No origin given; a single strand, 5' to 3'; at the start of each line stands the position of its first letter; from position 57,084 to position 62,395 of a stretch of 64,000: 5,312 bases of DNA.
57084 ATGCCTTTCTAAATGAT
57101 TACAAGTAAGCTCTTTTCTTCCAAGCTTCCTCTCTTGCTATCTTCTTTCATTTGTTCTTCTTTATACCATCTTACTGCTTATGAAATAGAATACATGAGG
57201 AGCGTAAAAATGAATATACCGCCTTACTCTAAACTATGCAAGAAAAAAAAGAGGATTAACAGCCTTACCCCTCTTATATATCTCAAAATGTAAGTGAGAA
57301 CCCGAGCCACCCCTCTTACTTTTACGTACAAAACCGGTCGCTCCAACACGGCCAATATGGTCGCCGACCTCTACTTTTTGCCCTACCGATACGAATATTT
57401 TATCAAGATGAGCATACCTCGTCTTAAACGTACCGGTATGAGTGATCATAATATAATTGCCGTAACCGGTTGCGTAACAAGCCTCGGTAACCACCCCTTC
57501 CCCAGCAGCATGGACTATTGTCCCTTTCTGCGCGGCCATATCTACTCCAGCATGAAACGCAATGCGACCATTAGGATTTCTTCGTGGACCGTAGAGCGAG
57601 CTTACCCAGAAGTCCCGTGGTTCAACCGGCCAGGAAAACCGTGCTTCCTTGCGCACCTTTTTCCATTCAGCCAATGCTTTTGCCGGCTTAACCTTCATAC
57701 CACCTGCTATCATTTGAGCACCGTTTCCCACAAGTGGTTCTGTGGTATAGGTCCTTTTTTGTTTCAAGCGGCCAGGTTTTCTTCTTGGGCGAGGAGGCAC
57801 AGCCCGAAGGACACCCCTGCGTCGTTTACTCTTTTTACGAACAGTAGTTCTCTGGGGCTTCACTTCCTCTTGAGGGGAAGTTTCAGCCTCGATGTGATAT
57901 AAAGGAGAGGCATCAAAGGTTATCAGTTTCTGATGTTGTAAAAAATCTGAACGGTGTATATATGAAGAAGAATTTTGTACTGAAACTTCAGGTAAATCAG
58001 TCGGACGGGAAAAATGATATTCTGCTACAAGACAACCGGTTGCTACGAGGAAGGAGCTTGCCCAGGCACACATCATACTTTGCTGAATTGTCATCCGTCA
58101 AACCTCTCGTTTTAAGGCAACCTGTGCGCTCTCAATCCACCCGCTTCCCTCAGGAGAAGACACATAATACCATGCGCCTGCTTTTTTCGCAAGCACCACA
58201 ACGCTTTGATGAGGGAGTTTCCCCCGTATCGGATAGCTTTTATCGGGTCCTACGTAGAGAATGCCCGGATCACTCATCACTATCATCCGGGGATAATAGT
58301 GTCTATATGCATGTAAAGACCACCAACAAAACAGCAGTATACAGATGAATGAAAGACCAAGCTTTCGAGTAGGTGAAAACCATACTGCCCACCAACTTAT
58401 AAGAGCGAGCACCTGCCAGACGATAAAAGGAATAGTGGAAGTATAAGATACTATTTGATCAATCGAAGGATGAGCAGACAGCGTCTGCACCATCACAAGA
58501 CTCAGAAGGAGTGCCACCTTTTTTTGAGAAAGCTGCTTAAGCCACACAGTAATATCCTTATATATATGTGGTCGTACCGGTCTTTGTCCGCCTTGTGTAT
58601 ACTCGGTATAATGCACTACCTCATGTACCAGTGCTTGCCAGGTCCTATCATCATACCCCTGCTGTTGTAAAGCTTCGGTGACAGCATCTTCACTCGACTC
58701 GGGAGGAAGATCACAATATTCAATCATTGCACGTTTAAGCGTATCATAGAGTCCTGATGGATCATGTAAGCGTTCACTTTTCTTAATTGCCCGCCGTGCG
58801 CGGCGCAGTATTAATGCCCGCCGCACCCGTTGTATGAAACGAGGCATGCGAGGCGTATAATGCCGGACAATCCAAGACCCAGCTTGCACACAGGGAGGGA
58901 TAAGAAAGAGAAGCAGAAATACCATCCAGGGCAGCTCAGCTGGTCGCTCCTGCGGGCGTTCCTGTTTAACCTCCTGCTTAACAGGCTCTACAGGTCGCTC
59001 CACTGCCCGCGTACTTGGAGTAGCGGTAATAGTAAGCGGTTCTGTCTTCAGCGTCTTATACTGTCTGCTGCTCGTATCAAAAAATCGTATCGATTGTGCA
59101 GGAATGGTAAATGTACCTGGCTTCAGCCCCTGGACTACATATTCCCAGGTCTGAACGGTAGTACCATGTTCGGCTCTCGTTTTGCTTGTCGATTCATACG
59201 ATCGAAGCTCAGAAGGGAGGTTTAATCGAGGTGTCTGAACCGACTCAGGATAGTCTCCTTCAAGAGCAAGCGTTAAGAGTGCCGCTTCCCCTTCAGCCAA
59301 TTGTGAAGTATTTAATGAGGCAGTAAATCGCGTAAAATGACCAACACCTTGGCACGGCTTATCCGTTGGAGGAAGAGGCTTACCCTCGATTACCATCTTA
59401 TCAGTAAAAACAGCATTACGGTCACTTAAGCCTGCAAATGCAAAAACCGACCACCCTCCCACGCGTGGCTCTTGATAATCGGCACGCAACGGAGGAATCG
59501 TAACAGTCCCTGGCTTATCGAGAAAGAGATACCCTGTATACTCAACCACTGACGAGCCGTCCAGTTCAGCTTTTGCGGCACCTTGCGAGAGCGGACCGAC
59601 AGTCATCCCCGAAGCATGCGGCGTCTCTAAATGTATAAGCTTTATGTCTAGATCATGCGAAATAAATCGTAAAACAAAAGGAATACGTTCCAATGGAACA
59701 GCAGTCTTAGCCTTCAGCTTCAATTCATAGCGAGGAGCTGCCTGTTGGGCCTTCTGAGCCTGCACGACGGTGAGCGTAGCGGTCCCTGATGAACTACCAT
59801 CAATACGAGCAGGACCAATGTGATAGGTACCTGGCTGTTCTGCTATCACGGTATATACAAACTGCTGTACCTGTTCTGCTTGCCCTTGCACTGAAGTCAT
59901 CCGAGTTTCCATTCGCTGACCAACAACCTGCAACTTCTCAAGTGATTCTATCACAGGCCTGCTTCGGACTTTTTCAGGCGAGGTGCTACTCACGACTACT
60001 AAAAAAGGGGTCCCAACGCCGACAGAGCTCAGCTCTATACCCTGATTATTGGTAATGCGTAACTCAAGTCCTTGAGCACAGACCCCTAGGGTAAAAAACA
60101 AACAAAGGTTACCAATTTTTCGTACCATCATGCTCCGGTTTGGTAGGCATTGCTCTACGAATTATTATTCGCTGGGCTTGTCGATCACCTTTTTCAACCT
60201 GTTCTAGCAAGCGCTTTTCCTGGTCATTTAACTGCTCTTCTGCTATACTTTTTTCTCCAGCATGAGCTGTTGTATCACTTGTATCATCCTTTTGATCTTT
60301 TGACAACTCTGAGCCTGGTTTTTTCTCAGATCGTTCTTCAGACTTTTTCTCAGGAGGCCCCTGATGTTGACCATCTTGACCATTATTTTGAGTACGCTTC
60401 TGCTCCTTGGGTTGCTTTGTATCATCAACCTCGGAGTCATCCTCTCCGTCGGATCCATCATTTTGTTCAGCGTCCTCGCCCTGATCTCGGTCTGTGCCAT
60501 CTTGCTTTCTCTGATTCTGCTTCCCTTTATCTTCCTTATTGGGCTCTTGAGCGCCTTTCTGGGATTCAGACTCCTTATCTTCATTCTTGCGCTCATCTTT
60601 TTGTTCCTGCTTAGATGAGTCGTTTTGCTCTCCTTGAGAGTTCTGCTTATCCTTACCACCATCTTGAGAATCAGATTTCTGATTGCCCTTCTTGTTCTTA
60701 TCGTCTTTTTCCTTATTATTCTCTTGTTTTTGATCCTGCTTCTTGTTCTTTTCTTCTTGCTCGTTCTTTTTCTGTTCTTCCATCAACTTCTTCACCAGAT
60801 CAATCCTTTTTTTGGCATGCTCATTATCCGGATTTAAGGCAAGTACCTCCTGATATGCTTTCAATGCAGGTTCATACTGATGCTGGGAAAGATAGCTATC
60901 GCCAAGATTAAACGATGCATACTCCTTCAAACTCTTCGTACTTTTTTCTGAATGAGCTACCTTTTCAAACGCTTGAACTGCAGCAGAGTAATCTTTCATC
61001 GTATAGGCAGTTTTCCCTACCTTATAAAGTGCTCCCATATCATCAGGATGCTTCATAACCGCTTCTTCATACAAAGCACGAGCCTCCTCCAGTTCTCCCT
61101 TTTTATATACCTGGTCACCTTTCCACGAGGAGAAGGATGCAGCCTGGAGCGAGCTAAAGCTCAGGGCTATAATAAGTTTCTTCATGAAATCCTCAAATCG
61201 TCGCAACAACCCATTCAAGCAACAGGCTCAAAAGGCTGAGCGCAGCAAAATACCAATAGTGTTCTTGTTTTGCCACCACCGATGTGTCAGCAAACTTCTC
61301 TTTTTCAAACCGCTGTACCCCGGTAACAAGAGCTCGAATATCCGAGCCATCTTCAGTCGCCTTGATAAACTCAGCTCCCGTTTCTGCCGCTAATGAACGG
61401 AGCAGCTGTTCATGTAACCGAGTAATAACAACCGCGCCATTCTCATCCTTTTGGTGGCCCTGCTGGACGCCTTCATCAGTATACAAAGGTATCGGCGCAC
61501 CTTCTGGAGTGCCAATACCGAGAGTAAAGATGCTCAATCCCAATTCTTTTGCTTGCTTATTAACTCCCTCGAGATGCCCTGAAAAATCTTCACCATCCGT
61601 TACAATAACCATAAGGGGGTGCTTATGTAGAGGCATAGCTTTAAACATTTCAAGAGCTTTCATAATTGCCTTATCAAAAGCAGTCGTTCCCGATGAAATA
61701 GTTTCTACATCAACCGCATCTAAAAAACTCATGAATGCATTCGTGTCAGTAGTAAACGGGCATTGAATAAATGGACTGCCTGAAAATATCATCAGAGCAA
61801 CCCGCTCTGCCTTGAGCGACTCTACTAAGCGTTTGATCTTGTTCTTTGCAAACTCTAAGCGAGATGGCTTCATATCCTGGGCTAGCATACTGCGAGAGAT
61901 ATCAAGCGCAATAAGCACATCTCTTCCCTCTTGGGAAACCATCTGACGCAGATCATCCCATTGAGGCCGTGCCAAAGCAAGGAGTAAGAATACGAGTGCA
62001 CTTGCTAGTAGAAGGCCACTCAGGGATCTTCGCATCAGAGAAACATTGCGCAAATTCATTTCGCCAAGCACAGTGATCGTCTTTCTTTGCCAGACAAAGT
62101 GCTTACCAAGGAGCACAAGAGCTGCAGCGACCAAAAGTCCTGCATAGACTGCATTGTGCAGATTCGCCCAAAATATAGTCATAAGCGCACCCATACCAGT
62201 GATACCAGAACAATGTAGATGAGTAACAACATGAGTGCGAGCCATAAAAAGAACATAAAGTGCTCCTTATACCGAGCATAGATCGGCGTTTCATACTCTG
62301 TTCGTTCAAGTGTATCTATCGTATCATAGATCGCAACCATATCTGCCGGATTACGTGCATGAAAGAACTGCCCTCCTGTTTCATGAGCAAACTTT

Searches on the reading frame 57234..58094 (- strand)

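Call 35: search_protein_families(library=pfam, proteins=[window:57234-58094:-], max_evalue=0.001)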
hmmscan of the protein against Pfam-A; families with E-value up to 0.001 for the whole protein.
window:57234-58094:- (286 aa): 1 family
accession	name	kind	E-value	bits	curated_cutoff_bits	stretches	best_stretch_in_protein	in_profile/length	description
PF01551.29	Peptidase_M23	-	1.4e-30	105.8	28.7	1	180-281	2-96/96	Peptidase family M23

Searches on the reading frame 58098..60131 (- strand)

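Call 35: search_protein_families(library=pfam, proteins=[window:58098-60131:-], max_evalue=0.001)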
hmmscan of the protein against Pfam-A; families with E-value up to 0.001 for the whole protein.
window:58098-60131:- (677 aa): 2 families
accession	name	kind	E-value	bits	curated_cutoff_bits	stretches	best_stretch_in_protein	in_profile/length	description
PF13584.12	BatD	-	8.7e-25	87.6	24.1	2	271-369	1-91/92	BatD DUF11 like domain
PF08239.17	SH3_3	-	0.00033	21.2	27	1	625-669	5-51/54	Bacterial SH3 domain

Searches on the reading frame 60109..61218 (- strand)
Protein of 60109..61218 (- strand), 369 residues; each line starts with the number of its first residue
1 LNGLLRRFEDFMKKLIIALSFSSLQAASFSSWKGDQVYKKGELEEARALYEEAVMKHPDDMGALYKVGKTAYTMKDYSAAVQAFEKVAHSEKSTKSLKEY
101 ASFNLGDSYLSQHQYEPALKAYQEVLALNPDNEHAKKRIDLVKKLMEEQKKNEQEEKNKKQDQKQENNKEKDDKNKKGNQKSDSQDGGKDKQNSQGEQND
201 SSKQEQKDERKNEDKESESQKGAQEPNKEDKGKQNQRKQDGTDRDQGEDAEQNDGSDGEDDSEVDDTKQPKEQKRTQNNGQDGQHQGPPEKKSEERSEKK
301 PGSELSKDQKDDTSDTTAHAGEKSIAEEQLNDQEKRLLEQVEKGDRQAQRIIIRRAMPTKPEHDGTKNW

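Call 35: search_protein_families(library=pfam, proteins=[window:60109-61218:-], max_evalue=0.001)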
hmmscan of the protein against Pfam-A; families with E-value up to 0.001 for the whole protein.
window:60109-61218:- (369 aa): 16 families
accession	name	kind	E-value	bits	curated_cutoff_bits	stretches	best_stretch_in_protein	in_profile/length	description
PF07719.23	TPR_2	-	7.2e-16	57.4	27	1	101-132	3-34/34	Tetratricopeptide repeat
PF00515.34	TPR_1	-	5.6e-14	51.7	27.8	1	102-132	4-34/34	Tetratricopeptide repeat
PF13414.12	TPR_11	-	6.9e-13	48.5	26.8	2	106-133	1-28/42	TPR repeat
PF13432.12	TPR_16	-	4.8e-11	43.3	32.7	1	37-88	7-58/65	Tetratricopeptide repeat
PF13174.12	TPR_6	-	1.8e-09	38.1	26.3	0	100-131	1-32/33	Tetratricopeptide repeat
PF14559.12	TPR_19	-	2.5e-09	37.8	25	1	39-90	3-54/68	Tetratricopeptide repeat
PF13424.12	TPR_12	-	2.3e-08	34.6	30.1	0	102-128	48-74/77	Tetratricopeptide repeat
PF13428.12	TPR_14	-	2.3e-08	34.4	23.5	0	40-67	14-41/44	Tetratricopeptide repeat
PF13181.12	TPR_8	-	2.4e-08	33.9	25.7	0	103-132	5-34/34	Tetratricopeptide repeat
PF23914.1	TPR_CcmH_CycH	-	3.3e-06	27.5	42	0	41-89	101-149/158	Cytochrome c-type biogenesis protein H TPR domain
PF13176.12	TPR_7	-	7.8e-06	26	27.9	0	103-135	3-35/36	Tetratricopeptide repeat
PF13374.12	TPR_10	-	1.8e-05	25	27.5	0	104-128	7-31/42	Tetratricopeptide repeat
PF24575.1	TPR_Slam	-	3.2e-05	24.7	35.2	0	110-156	58-102/104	Surface lipoprotein assembly modifier, N-terminal TPR repeats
PF23558.1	TPR_P4H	-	6.8e-05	23.4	27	1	65-148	5-91/91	Prolyl 4-hydroxylase peptide-substrate-binding domain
PF13371.12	TPR_9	-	0.00012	22.5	35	0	42-88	10-56/73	Tetratricopeptide repeat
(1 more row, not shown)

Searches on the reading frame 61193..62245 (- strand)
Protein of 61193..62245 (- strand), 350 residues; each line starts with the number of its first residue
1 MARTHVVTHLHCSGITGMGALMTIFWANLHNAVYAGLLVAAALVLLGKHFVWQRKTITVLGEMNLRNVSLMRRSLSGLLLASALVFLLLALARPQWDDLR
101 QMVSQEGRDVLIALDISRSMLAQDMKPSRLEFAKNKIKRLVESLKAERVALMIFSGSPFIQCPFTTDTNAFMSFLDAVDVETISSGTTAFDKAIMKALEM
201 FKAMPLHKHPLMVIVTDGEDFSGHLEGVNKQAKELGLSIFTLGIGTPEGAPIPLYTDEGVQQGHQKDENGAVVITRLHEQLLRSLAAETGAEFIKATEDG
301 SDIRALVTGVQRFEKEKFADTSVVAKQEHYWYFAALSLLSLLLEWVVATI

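Call 35: search_protein_families(library=pfam, proteins=[window:61193-62245:-], max_evalue=0.001)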
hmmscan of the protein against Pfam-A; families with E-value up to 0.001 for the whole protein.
window:61193-62245:- (350 aa): 2 families
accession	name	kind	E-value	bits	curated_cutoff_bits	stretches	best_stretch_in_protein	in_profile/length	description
PF13519.12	VWA_2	-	7.9e-18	65.5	27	1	110-219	1-107/107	von Willebrand factor type A domain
PF00092.34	VWA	-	1.4e-16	61.7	23.8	1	109-246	1-141/174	von Willebrand factor type A domain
